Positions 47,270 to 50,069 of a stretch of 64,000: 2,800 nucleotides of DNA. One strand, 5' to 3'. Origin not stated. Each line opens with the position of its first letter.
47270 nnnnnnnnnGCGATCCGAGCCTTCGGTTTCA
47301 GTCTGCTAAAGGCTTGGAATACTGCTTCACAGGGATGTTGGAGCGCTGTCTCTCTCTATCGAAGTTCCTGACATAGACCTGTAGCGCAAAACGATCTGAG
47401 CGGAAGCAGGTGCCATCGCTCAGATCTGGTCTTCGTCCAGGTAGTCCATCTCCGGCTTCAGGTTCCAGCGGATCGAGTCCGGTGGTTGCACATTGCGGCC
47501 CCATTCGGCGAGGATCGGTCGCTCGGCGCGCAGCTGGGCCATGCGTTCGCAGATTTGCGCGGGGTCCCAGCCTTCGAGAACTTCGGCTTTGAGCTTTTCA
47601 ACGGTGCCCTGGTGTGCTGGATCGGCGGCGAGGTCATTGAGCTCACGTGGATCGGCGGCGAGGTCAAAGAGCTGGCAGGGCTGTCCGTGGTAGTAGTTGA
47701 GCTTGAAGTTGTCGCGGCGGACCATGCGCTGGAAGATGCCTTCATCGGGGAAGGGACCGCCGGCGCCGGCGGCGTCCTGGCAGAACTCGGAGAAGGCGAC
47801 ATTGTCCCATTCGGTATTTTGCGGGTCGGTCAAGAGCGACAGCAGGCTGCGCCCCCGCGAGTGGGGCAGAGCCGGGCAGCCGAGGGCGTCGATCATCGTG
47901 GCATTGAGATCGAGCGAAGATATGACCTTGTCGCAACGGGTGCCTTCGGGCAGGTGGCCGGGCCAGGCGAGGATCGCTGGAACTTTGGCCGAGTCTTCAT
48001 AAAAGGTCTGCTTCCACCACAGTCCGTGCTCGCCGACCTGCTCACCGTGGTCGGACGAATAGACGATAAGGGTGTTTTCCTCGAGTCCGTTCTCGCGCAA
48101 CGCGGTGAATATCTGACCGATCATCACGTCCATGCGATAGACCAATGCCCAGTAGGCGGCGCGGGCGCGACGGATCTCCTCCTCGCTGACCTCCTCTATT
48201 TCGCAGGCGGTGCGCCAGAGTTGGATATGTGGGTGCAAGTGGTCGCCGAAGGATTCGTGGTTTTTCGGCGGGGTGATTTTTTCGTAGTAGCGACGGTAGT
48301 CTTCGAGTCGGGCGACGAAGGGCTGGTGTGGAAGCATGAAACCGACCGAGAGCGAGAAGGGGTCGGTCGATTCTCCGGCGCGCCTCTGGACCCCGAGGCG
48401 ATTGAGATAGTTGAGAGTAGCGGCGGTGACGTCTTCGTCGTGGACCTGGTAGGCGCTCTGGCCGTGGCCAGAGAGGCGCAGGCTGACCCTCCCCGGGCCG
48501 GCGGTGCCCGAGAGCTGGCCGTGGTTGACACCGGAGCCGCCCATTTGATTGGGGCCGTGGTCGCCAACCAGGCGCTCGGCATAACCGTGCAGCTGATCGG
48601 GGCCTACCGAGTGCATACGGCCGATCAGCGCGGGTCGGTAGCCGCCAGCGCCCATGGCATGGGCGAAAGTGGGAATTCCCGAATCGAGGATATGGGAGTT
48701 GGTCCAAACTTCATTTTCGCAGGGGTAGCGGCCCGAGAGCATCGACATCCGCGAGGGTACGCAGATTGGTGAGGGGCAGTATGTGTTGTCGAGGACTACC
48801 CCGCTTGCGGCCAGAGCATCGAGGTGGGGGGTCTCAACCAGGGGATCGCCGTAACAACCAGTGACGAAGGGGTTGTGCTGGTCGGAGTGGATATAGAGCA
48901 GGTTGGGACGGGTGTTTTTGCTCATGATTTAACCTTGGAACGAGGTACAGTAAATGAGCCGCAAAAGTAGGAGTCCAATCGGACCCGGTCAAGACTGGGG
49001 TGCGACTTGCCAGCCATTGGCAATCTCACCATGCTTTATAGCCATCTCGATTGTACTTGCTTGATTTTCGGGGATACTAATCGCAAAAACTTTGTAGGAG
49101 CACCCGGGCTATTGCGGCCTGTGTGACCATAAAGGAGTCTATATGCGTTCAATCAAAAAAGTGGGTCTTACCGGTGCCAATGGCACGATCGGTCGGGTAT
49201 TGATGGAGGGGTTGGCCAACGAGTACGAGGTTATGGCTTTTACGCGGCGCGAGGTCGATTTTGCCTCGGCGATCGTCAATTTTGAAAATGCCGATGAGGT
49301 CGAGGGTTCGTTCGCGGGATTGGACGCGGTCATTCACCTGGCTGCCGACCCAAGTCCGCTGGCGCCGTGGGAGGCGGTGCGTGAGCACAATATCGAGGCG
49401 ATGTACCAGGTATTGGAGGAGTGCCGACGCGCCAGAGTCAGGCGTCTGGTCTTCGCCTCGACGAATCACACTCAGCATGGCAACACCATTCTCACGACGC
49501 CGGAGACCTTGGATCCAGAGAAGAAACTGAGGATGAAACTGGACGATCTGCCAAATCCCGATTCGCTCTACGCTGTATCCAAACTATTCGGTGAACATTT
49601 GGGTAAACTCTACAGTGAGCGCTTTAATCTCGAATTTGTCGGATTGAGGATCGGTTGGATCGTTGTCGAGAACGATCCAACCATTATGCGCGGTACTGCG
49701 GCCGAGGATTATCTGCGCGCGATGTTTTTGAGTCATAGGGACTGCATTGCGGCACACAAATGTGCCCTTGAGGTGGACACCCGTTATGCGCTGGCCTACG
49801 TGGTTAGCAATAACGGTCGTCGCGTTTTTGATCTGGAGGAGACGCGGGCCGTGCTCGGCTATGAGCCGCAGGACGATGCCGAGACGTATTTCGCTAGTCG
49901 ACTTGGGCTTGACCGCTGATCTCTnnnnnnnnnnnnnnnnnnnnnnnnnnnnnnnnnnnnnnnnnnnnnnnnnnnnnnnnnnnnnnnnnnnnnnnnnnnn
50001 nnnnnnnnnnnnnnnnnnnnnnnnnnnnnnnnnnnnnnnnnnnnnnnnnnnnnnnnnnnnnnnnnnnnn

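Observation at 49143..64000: Envelope glycosylation island built from polyprenyl-phosphate-sugar synthases and GT-C transferases, missing several expected parts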

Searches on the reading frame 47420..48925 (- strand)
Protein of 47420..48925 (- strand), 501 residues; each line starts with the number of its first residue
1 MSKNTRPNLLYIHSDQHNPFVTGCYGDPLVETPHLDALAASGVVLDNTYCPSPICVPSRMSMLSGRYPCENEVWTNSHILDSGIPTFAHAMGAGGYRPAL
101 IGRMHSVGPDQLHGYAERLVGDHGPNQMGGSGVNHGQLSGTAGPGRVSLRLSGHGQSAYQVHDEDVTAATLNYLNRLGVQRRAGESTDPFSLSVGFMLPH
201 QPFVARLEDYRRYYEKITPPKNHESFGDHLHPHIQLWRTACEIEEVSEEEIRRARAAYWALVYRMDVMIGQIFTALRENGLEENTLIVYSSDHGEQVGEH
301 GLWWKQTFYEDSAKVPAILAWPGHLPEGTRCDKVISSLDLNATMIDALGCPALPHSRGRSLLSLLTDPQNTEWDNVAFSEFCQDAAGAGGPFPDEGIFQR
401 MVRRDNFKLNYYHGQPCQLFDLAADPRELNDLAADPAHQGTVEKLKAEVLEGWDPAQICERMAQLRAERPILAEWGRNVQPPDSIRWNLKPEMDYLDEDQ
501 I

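Call 7: search_protein_families(library=pfam, proteins=[window:47420-48925:-], max_evalue=0.01)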
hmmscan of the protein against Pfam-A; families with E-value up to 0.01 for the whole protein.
window:47420-48925:- (501 aa): 4 families
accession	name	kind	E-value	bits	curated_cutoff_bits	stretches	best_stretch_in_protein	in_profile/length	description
PF00884.28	Sulfatase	-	2.2e-44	152.4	25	1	7-349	1-300/301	Sulfatase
PF16347.10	SGSH_C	-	2.3e-20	73.7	29.3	1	298-450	1-149/154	N-sulphoglucosamine sulphohydrolase, C-terminal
PF01663.27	Phosphodiest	-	1.3e-08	35.3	23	1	264-296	190-222/342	Type I phosphodiesterase / nucleotide pyrophosphatase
PF02995.22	DUF229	-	0.0053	15.9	25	1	259-307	307-355/496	Protein of unknown function (DUF229)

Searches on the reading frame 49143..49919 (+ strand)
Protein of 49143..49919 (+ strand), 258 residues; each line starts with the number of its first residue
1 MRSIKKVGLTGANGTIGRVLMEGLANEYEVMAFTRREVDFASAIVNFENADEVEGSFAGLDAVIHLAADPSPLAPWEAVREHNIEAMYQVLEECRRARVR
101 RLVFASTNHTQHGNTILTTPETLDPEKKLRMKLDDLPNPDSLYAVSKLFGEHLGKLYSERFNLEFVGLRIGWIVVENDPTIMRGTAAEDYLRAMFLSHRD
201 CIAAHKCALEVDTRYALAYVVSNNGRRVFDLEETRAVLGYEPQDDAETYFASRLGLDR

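Call 3: search_protein_families(library=pfam, proteins=[window:49143-49919:+], max_evalue=0.01)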
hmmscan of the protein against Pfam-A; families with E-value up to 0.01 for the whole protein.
window:49143-49919:+ (258 aa): 7 families
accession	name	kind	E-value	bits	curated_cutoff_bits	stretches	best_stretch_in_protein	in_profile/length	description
PF01370.27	Epimerase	-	7.8e-21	75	20.9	1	9-171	3-170/240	NAD dependent epimerase/dehydratase family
PF07993.18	NAD_binding_4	-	3.8e-12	46.3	20.1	1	58-185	87-219/258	Male sterility protein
PF13460.12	NAD_binding_10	-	8.9e-09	35.9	27.2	1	11-111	1-102/184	NAD(P)H-binding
PF04321.23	RmlD_sub_bind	-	1.5e-08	34.5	27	1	7-174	3-152/287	RmlD substrate binding domain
PF16363.11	GDP_Man_Dehyd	-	9.6e-08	32.3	27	1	10-166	3-176/332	GDP-mannose 4,6 dehydratase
PF01073.25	3Beta_HSD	-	0.00098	18.7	22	1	44-114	51-123/280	3-beta hydroxysteroid dehydrogenase/isomerase family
PF02719.21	Polysacc_synt_2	-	0.0032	17.1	20.2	0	37-109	53-130/293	Polysaccharide biosynthesis protein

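Call 6: search_protein_families(library=ncbifam, proteins=[window:49143-49919:+], max_evalue=0.01)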
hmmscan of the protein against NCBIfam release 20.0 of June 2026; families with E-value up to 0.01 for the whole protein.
window:49143-49919:+ (258 aa): 12 families
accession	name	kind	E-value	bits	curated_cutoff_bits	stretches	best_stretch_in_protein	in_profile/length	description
NF041293.1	G6PDh_Azf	equivalog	3e-50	171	400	1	6-249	4-252/252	NAD-dependent glucose-6-phosphate dehydrogenase Azf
NF042422.1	oxyalk_red_OleD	equivalog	1.6e-10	40.9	580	1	6-115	2-118/329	2-alkyl-3-oxoalkanoate reductase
TIGR01746.1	Thioester-redct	subfamily_domain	4.7e-10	39.3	213.35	1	60-177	89-199/371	thioester reductase domain-containing protein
TIGR01214.1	rmlD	equivalog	1.1e-08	34.5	224.05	1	6-172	1-149/285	dTDP-4-dehydrorhamnose reductase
TIGR03466.1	HpnA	hypoth_equivalog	5.2e-07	28.8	367.65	1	7-110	3-116/327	hopanoid-associated sugar epimerase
NF042423.1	oxyalk_red_Shew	equivalog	2.3e-05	23.7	580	1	3-108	7-119/331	2-alkyl-3-oxoalkanoate reductase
TIGR04180.1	EDH_00030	hypoth_equivalog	4.4e-05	22.7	475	1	48-114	59-128/297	NAD-dependent 4,6-dehydratase LegB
TIGR01777.1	yfcH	hypoth_equivalog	5e-05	23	207.35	1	9-82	3-80/292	TIGR01777 family oxidoreductase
NF004520.0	PRK05865.1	equivalog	6.2e-05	21.1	1509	1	6-117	2-113/854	sugar epimerase family protein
NF005754.0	PRK07578.1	equivalog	0.00019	21.4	167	1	6-69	2-65/200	short chain dehydrogenase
NF047837.1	UDPAcbARedWbcJ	equivalog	0.0076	15.2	500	1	6-152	2-137/372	UDP-2-acetamido-2,6-beta-L-arabino-hexul-4-ose reductase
TIGR01179.1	galE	equivalog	0.0082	15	262.3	0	46-111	55-125/332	UDP-glucose 4-epimerase GalE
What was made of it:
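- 49143..49919 (+): g1: 258-aa extended SDR, Azf/uronate-dehydrogenase-like; membership in the system uncertain. Pfam Epimerase 7.8e-21; NCBIfam Azf-like 171 bits, full length but below the cut-off of 400 (calls 3, 6).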
